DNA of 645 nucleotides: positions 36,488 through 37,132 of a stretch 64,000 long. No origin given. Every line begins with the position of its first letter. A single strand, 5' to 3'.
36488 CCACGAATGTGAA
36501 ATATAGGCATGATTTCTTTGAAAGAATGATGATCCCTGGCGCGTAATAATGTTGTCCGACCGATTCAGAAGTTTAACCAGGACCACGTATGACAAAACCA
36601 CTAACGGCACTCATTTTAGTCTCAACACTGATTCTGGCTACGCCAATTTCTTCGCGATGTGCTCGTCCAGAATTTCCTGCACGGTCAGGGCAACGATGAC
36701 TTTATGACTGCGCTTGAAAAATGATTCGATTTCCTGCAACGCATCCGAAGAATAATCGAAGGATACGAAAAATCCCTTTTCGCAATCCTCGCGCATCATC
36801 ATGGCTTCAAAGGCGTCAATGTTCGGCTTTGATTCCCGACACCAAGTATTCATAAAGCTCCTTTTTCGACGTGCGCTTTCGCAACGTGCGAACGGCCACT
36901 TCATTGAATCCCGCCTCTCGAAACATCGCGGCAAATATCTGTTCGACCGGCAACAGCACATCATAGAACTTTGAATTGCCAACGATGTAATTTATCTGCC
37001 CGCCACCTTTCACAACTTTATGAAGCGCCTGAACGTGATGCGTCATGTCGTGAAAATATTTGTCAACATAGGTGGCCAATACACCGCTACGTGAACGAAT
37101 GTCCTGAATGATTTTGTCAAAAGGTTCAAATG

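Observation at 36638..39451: Type II R-M gene pair nested inside, and replacing the core of, an older beta-class methyltransferase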

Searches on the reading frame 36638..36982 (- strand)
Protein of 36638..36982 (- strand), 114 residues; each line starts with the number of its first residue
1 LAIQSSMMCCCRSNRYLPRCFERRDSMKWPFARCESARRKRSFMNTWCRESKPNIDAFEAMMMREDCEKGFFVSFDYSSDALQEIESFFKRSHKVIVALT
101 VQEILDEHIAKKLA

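Call 3: search_protein_families(library=pfam, proteins=[window:36638-36982:-], max_evalue=0.1)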
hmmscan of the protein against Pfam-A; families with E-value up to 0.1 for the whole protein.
window:36638-36982:- (114 aa): 0 families

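Call 4: search_protein_families(library=ncbifam, proteins=[window:36638-36982:-], max_evalue=0.1)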
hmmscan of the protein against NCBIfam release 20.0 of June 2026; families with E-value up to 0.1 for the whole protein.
window:36638-36982:- (114 aa): 0 families
